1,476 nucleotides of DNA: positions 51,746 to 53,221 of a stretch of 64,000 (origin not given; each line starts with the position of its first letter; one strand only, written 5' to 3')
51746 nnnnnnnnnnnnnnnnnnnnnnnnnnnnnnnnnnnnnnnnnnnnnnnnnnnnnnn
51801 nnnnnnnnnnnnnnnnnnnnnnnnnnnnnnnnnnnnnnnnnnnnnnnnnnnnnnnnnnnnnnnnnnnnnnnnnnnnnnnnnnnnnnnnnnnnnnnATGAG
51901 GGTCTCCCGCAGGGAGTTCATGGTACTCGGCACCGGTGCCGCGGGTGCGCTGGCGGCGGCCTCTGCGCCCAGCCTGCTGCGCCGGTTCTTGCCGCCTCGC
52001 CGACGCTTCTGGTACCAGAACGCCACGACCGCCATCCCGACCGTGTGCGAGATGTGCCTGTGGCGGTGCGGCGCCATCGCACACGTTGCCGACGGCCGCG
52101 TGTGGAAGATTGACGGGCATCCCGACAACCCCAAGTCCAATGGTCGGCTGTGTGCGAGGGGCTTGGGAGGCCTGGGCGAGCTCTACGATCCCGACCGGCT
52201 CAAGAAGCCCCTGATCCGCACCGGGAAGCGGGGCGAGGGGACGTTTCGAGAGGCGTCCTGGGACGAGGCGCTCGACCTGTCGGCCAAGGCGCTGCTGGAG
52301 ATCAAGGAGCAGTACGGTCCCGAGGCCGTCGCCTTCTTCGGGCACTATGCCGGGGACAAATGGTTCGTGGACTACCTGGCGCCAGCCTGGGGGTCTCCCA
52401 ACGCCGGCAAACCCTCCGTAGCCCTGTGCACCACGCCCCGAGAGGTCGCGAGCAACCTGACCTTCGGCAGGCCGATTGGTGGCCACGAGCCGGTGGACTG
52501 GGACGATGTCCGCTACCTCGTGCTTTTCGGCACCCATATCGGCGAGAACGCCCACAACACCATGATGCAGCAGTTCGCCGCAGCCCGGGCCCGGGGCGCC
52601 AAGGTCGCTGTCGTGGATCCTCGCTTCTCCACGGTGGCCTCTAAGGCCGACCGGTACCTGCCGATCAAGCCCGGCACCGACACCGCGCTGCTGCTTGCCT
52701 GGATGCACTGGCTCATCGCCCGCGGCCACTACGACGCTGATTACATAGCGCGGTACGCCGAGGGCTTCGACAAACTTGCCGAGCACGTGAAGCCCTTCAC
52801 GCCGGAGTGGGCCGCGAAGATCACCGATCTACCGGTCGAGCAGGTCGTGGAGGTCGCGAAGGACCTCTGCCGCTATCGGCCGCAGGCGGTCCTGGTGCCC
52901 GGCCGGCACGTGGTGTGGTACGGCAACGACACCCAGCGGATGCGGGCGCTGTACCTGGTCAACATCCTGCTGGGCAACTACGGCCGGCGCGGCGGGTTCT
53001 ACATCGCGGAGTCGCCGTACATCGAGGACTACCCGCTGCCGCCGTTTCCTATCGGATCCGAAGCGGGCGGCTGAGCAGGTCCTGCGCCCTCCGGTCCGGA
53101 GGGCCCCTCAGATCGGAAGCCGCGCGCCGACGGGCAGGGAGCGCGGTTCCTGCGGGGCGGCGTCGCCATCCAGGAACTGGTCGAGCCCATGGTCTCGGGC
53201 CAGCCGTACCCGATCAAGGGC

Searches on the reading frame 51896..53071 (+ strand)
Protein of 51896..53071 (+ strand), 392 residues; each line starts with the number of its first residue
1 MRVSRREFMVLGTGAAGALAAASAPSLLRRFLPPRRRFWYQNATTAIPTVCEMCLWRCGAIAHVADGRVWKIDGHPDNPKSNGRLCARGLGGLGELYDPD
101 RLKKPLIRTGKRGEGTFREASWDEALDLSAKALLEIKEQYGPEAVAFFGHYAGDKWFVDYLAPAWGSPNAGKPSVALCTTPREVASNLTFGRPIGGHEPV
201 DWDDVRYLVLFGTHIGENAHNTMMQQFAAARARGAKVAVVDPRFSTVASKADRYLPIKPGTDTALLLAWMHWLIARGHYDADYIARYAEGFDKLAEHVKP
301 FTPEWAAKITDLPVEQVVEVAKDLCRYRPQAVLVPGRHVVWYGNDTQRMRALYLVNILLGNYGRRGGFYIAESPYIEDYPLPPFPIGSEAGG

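Call 8: search_protein_families(library=pfam, proteins=[window:51896-53071:+])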
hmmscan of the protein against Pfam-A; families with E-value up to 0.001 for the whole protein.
window:51896-53071:+ (392 aa): 2 families
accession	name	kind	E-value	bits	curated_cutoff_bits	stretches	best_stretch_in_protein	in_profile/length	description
PF00384.28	Molybdopterin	-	8.2e-28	97.9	24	1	101-367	1-220/353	Molybdopterin oxidoreductase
PF04879.21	Molybdop_Fe4S4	-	1.2e-12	48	22.7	1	46-97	3-54/55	Molybdopterin oxidoreductase Fe4S4 domain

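Call 9: search_protein_families(library=ncbifam, proteins=[window:51896-53071:+])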
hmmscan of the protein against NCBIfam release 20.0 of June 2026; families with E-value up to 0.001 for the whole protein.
window:51896-53071:+ (392 aa): 26 families (the best 25 are shown)
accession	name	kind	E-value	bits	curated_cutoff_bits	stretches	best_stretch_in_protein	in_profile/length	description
NF012032.0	PRK15488.1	equivalog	1.5e-94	317.5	694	1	1-373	1-366/759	thiosulfate reductase PhsA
TIGR01591.1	Fdh-alpha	equivalog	1.2e-55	188.8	666.25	1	49-367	1-316/672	formate dehydrogenase subunit alpha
TIGR02166.1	dmsA_ynfE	subfamily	3.4e-48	164.3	777.7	2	3-293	1-304/794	DMSO/selenate family reductase complex A subunit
TIGR03479.1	DMSO_red_II_alp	subfamily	7.4e-37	126.9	984.75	2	48-285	60-304/913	molybdopterin-dependent oxidoreductase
NF041714.1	arsenate_red_ArrA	equivalog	1.4e-35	122.6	1600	2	41-293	45-301/848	arsenate respiratory reductase molybdopterin-containing subunit ArrA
NF041884.1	selenate_YnfF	exception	3.3e-35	121.2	1650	1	43-367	42-396/798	selenate/tellurate reductase subunit YnfF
NF041885.1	selenate_YnfE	exception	1.4e-34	119.1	1675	2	187-373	202-410/805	selenate/tellurate reductase subunit YnfE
NF047855.1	AssmNtatRedNasC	equivalog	1.6e-34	119.3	1100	1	41-369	15-343/708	assimilatory nitrate reductase catalytic subunit NasC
NF011566.1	PRK14990.1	exception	4.7e-33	114.2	1600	1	47-369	59-418/814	dimethylsulfoxide reductase subunit A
TIGR01553.1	formate-DH-alph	equivalog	2.7e-30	104.9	814.2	2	187-289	204-305/1009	formate dehydrogenase-N subunit alpha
TIGR00509.1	bisC_fam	subfamily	5.8e-28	97.6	1017.55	2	222-367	192-342/772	molybdopterin guanine dinucleotide-containing S/N-oxide reductase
NF041513.1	formate_DH_Act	exception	6.8e-28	97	1400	2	188-289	196-296/1067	formate dehydrogenase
NF041783.2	mnquin_red_QrcB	equivalog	9.4e-28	96.8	440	1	44-369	50-366/695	menaquinone reductase molybdopterin-binding-like subunit QrcB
NF011567.1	PRK14991.1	equivalog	5.2e-21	74.1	1750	2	196-286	276-372/1022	tetrathionate reductase subunit TtrA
NF041323.1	Nitr_red_NasA_Halo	equivalog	2.5e-19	69.3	1000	1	54-361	3-304/673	assimilatory nitrate reductase NasA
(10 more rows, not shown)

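Call 32: find_homologous_proteins(query=window:51896-53071:+, max_evalue=1e-30)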
Query window:51896-53071:+ (392 aa): 822 proteins with E <= 1e-30 among 8000 candidates; the best 120 are listed.
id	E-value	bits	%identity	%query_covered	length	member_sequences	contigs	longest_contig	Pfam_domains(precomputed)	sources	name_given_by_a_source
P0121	1.5e-250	849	90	100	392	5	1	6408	PF00384.28,PF04879.22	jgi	jgi:thiosulfate reductase/polysulfide reductase chain A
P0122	5.6e-238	808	84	100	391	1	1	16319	PF00384.28,PF04879.22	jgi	jgi:thiosulfate reductase/polysulfide reductase chain A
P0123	1.9e-226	770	80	100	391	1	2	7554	PF00384.28,PF04879.22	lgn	-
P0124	3.2e-225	766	80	100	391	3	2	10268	PF00384.28,PF04879.22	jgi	jgi:thiosulfate reductase/polysulfide reductase chain A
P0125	5.0e-225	765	80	100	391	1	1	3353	PF00384.28,PF04879.22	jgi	jgi:thiosulfate reductase/polysulfide reductase chain A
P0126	1.5e-224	763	81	91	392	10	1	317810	PF00384.28,PF04879.22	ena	-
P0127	5.7e-222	755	79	100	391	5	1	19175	PF00384.28,PF04879.22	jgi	jgi:thiosulfate reductase/polysulfide reductase chain A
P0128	3.7e-221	752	79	100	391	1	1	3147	PF00384.28,PF04879.22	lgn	-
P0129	1.3e-220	750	80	100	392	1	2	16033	PF00384.28,PF04879.22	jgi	jgi:thiosulfate reductase/polysulfide reductase chain A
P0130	2.0e-217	740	77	100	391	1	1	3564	PF00384.28,PF04879.22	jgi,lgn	jgi:thiosulfate reductase/polysulfide reductase chain A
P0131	1.6e-204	698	73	100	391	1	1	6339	PF00384.28,PF04879.22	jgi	jgi:thiosulfate reductase/polysulfide reductase chain A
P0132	8.2e-196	669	70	100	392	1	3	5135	PF00384.28,PF04879.22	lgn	-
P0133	1.1e-195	668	72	99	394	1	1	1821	PF00384.28,PF04879.22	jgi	jgi:thiosulfate reductase/polysulfide reductase chain A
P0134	8.9e-162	557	61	100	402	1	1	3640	PF00384.28,PF04879.22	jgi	jgi:thiosulfate reductase/polysulfide reductase chain A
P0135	9.5e-159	547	60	100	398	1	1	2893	PF00384.28,PF04879.22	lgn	-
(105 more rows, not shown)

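Call 36: find_related_loci(query=A2, collection=metagenome_contigs, flank=6000)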
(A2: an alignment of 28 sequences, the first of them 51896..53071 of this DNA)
Query A2 (392 aa) in metagenome_contigs; peptide patterns used: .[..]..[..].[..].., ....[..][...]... (x = any residue, [..] = any of these).
600 stretches matched a pattern (row limit reached: there are more); 598 encode a relative of the query (tblastn E <= 1e-3); the best 80 are kept; 80 distinct loci.
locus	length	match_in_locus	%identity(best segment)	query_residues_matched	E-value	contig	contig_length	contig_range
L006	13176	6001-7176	84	1-392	0e+0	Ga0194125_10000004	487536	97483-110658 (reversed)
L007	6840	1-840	81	109-388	1e-156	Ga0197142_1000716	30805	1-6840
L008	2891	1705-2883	59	1-392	4e-165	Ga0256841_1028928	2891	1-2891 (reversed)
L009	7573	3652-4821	59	1-386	3e-156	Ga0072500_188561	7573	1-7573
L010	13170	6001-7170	59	1-386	8e-156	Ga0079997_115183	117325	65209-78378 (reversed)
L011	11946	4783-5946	59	3-386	6e-155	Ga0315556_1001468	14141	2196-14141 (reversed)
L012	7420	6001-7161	59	1-386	1e-154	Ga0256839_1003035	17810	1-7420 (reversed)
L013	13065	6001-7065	62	38-392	1e-154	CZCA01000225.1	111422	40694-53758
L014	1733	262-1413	61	3-386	3e-167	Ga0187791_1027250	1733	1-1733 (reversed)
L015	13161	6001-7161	59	1-386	6e-154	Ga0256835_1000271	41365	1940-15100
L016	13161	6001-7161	58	1-386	5e-154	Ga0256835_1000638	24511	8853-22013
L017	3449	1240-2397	59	3-384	1e-160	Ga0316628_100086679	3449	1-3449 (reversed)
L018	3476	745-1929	57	1-392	4e-160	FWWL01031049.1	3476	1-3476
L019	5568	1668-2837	59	1-386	2e-154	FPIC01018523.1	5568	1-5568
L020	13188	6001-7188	58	1-392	7e-153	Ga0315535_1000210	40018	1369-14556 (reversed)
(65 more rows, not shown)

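Call 40: find_encoding_contigs(protein=P0121, flank=10000, max_places=2)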
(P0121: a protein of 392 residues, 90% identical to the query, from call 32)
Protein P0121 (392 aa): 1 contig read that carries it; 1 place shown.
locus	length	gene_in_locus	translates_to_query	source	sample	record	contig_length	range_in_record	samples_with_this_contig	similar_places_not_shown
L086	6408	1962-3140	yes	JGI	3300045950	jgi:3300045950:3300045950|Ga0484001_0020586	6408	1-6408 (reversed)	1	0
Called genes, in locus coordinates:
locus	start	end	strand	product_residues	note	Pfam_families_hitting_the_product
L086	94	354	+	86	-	-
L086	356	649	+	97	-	PF05016:ParE_toxin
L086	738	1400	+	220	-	PF00072:Response_reg, PF08281:Sigma70_r4_2, PF00196:GerE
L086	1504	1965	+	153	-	-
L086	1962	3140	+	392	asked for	PF04879:Molybdop_Fe4S4, PF00384:Molybdopterin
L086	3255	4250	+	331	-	PF00384:Molybdopterin, PF01568:Molydop_binding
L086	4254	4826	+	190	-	PF13187:Fer4_9 (faint), PF13237:Fer4_10 (faint), PF12800:Fer4_4 (faint), PF12838:Fer4_7 (weak), PF13247:Fer4_11, PF00037:Fer4 (weak), PF12797:Fer4_2 (weak), PF12837:Fer4_6 (weak), +3 more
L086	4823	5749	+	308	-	PF03916:NrfD, PF14589:NrfD_2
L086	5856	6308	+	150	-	PF00581:Rhodanese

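Call 41: find_encoding_contigs(protein=P0122, flank=10000, max_places=2)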
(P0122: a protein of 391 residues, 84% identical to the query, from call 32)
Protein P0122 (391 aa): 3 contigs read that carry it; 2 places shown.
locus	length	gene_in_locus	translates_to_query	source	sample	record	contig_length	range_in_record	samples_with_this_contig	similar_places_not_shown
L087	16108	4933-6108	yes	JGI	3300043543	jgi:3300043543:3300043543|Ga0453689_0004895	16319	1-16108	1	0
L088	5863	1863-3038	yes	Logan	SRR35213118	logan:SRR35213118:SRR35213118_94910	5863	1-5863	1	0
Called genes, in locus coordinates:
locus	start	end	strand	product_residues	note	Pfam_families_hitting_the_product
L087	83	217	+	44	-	-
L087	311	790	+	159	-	PF12837:Fer4_6 (faint), PF13237:Fer4_10, PF13247:Fer4_11, PF12798:Fer4_3 (faint), PF12838:Fer4_7, PF13187:Fer4_9 (weak), PF00037:Fer4 (weak), PF12797:Fer4_2 (weak), +1 more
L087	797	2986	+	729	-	PF04879:Molybdop_Fe4S4, PF00384:Molybdopterin, PF01568:Molydop_binding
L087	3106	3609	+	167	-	PF02613:Nitrate_red_del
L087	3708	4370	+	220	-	PF00072:Response_reg, PF08281:Sigma70_r4_2, PF00196:GerE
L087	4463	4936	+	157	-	-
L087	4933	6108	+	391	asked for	PF04879:Molybdop_Fe4S4, PF00384:Molybdopterin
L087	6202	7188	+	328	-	PF00384:Molybdopterin, PF01568:Molydop_binding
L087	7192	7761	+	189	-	PF13187:Fer4_9 (faint), PF13237:Fer4_10 (faint), PF12800:Fer4_4 (faint), PF12838:Fer4_7 (weak), PF13247:Fer4_11, PF00037:Fer4 (weak), PF12797:Fer4_2 (weak), PF12837:Fer4_6 (weak), +2 more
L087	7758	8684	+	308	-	PF03916:NrfD, PF14589:NrfD_2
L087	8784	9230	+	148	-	PF00581:Rhodanese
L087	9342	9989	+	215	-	PF12804:NTP_transf_3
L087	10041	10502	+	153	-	PF13473:Cupredoxin_1 (weak)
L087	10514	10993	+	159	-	PF13473:Cupredoxin_1 (weak)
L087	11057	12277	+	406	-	PF08240:ADH_N, PF16912:Glu_dehyd_C, PF00107:ADH_zinc_N, PF13602:ADH_zinc_N_2 (weak)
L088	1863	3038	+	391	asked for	PF04879:Molybdop_Fe4S4, PF00384:Molybdopterin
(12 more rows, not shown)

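Call 42: find_encoding_contigs(protein=P0126, flank=10000, max_places=2)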
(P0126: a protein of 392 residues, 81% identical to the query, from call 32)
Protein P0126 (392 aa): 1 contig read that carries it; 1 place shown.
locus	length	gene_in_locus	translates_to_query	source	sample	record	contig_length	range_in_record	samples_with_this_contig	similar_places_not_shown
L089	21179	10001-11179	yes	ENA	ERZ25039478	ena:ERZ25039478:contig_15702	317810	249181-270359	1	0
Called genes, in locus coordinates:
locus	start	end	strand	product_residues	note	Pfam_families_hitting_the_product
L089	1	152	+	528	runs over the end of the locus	PF00496:SBP_bac_5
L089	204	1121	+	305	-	PF19300:BPD_transp_1_N, PF00528:BPD_transp_1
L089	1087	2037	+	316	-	PF12911:OppC_N, PF00528:BPD_transp_1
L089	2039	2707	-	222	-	PF01738:DLH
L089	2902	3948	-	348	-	PF09587:PGA_cap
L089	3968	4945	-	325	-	PF01619:Pro_dh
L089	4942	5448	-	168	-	PF04073:tRNA_edit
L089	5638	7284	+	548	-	PF01268:FTHFS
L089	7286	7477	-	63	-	-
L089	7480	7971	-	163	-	PF00582:Usp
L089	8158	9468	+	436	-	PF00390:malic, PF03949:Malic_M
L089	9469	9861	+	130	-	PF08713:DNA_alkylation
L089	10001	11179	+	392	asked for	PF04879:Molybdop_Fe4S4, PF00384:Molybdopterin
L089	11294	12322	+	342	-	PF00384:Molybdopterin, PF01568:Molydop_binding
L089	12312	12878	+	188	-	PF12800:Fer4_4 (faint), PF13183:Fer4_8 (faint), PF13237:Fer4_10 (faint), PF12838:Fer4_7, PF13247:Fer4_11, PF00037:Fer4 (weak), PF12797:Fer4_2 (weak), PF12837:Fer4_6 (weak), +4 more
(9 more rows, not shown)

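Call 43: find_encoding_contigs(protein=P0129, flank=10000, max_places=2)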
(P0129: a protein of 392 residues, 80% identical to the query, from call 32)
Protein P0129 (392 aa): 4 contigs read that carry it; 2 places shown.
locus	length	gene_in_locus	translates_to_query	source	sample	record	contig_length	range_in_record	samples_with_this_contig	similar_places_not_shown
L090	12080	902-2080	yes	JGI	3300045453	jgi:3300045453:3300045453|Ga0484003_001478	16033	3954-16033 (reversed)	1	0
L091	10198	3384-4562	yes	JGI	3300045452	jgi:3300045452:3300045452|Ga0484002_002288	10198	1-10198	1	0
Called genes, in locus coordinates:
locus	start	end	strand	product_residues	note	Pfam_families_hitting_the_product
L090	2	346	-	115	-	?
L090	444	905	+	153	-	-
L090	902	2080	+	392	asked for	PF04879:Molybdop_Fe4S4, PF00384:Molybdopterin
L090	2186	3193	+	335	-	PF00384:Molybdopterin, PF01568:Molydop_binding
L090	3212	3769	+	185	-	PF13183:Fer4_8 (faint), PF13237:Fer4_10 (faint), PF12798:Fer4_3 (faint), PF12838:Fer4_7 (weak), PF13247:Fer4_11, PF00037:Fer4 (weak), PF12797:Fer4_2 (weak), PF12837:Fer4_6 (weak), +1 more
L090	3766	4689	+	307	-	PF03916:NrfD, PF14589:NrfD_2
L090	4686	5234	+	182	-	PF00581:Rhodanese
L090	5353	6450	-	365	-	PF01699:Na_Ca_ex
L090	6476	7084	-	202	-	PF06055:ExoD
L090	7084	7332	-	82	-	PF13453:Zn_ribbon_TFIIB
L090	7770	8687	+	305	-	PF12849:PBP_like_2, PF13531:SBP_bac_11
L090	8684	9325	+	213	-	PF00528:BPD_transp_1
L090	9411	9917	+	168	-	-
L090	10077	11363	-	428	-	PF02811:PHP (faint)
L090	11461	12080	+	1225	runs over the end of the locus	PF01381:HTH_3, PF13560:HTH_31, PF04851:ResIII (weak), PF00176:SNF2-rel_dom (weak), PF00270:DEAD (faint), PF00271:Helicase_C, PF13020:NOV_C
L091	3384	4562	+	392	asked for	PF04879:Molybdop_Fe4S4, PF00384:Molybdopterin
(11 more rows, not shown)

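Call 44: find_encoding_contigs(protein=P0131, flank=4000, max_places=1)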
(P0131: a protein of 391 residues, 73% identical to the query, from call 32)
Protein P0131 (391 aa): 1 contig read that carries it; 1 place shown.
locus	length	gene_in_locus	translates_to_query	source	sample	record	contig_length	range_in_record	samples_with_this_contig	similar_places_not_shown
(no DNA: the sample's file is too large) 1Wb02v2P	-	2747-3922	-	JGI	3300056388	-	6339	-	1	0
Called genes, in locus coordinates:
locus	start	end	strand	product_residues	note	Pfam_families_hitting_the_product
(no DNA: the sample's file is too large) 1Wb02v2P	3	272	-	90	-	?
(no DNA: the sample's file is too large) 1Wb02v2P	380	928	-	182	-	PF14376:Haem_bd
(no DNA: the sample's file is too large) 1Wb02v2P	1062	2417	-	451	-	PF03631:Virul_fac_BrkB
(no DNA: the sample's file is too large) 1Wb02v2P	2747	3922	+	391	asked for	PF04879:Molybdop_Fe4S4, PF00384:Molybdopterin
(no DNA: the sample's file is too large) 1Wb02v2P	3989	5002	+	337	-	PF00384:Molybdopterin, PF01568:Molydop_binding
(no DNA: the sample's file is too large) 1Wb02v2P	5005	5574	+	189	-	PF12797:Fer4_2 (weak), PF13187:Fer4_9 (faint), PF13237:Fer4_10 (faint), PF12838:Fer4_7 (weak), PF13247:Fer4_11, PF00037:Fer4, PF12797:Fer4_2 (weak), PF12837:Fer4_6 (weak), +3 more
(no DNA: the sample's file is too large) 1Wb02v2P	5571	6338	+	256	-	?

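Call 45: find_encoding_contigs(protein=P0132, flank=4000, max_places=1)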
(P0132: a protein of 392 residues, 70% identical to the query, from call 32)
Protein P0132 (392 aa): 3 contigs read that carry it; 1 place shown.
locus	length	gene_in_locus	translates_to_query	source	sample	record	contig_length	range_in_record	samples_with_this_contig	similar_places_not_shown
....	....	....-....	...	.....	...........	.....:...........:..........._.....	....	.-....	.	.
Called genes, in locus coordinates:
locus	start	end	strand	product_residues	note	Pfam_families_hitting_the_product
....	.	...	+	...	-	?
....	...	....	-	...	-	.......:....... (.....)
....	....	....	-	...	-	-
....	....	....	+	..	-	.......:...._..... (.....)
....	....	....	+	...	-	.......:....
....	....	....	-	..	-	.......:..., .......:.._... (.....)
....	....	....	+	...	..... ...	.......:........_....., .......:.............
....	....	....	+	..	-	?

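Call 46: find_encoding_contigs(protein=P0133, flank=4000, max_places=1)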
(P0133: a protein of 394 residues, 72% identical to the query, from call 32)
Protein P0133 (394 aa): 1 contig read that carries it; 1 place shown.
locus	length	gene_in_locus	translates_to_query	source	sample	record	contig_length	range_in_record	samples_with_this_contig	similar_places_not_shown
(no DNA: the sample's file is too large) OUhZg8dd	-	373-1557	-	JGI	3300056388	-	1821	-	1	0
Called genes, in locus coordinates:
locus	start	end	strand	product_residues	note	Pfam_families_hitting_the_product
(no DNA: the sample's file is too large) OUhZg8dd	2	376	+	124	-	?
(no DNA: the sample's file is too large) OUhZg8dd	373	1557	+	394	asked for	PF04879:Molybdop_Fe4S4, PF00384:Molybdopterin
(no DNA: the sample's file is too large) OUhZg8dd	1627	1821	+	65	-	?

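Call 47: find_encoding_contigs(protein=P0127, flank=10000, max_places=1)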
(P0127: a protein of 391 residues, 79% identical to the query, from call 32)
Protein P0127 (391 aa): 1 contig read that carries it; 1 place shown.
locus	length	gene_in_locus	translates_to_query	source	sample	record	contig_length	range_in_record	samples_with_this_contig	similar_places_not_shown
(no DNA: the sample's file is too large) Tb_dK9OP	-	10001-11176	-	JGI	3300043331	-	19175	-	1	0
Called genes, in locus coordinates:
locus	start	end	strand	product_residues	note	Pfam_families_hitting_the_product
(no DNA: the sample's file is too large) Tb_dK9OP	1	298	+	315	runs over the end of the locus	PF12911:OppC_N, PF00528:BPD_transp_1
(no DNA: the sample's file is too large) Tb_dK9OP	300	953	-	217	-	PF00326:Peptidase_S9 (faint), PF01738:DLH (weak)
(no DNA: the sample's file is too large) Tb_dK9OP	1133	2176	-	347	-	PF09587:PGA_cap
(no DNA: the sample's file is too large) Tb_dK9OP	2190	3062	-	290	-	PF01619:Pro_dh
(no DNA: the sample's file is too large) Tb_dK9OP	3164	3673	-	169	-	PF04073:tRNA_edit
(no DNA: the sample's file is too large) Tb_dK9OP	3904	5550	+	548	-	PF01268:FTHFS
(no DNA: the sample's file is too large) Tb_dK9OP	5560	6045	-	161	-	PF00582:Usp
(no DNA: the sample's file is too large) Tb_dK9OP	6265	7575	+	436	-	PF00390:malic, PF03949:Malic_M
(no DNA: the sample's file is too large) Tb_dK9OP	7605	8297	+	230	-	PF08713:DNA_alkylation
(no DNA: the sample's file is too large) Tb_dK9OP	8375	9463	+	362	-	PF07731:Cu-oxidase_2 (weak), PF07732:Cu-oxidase_3, PF07731:Cu-oxidase_2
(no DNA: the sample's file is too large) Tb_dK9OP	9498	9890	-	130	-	PF08448:PAS_4, PF13426:PAS_9 (weak)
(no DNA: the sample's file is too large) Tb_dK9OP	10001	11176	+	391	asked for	PF04879:Molybdop_Fe4S4, PF00384:Molybdopterin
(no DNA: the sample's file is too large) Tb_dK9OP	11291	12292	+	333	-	PF00384:Molybdopterin, PF01568:Molydop_binding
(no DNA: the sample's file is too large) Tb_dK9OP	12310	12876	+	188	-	PF12800:Fer4_4 (faint), PF13183:Fer4_8 (faint), PF12838:Fer4_7, PF13187:Fer4_9 (weak), PF13247:Fer4_11, PF00037:Fer4 (weak), PF12797:Fer4_2 (weak), PF12837:Fer4_6 (weak), +3 more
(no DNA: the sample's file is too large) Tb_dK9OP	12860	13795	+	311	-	PF03916:NrfD, PF14589:NrfD_2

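Call 86: find_encoding_contigs(protein=window:51896-53071:+, flank=10000, max_places=3)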
Protein window:51896-53071:+ (392 aa): no gene with exactly this product is on record in the collection.

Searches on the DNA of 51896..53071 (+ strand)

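Call 66: build_rna_model(alignment_id=A6, structure=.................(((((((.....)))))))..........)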
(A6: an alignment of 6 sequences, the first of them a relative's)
Model R1 built from alignment A6 (6 sequences, 46 columns); structure: as given.
model positions 46; base pairs 7; branch points 0; effective number of sequences 6; information 0.971 bits per position. Calibrated on 0.2 Mb of random sequence (short: E-values are rough).
structure used (alignment columns):
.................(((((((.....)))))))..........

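Call 67: search_with_rna_model(model_id=R1, source=window, filters=off, max_evalue=10, show_alignments=2)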
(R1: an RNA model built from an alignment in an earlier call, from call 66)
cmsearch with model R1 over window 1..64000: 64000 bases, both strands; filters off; matches with E-value up to 10: 52.
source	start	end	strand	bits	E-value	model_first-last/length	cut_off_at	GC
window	53069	53114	+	59.2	3.9e-09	1-46/46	no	0.74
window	53084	53104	-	16.9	0.21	18-38/46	no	0.86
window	10943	10994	-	16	0.31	1-46/46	no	0.79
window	11243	11278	-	12.9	1.1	1-46/46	no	0.75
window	59613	59653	+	12.7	1.3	1-46/46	no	0.66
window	49439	49487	-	12.2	1.6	1-46/46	no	0.67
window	55946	55974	-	12.2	1.6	1-46/46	no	0.69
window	62350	62381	-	12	1.7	1-46/46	no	0.75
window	47474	47515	+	11.8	1.8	1-46/46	no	0.71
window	61910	61955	+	11.5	2.1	1-46/46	no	0.7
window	49995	50024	+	11.4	2.2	1-46/46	no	0.8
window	4381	4393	+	11.3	2.3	21-33/46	no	0.85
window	47651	47696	+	11.1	2.4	1-46/46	no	0.74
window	3555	3595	+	11.1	2.5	1-46/46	no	0.76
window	47015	47055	+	10.5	3.2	1-46/46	no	0.76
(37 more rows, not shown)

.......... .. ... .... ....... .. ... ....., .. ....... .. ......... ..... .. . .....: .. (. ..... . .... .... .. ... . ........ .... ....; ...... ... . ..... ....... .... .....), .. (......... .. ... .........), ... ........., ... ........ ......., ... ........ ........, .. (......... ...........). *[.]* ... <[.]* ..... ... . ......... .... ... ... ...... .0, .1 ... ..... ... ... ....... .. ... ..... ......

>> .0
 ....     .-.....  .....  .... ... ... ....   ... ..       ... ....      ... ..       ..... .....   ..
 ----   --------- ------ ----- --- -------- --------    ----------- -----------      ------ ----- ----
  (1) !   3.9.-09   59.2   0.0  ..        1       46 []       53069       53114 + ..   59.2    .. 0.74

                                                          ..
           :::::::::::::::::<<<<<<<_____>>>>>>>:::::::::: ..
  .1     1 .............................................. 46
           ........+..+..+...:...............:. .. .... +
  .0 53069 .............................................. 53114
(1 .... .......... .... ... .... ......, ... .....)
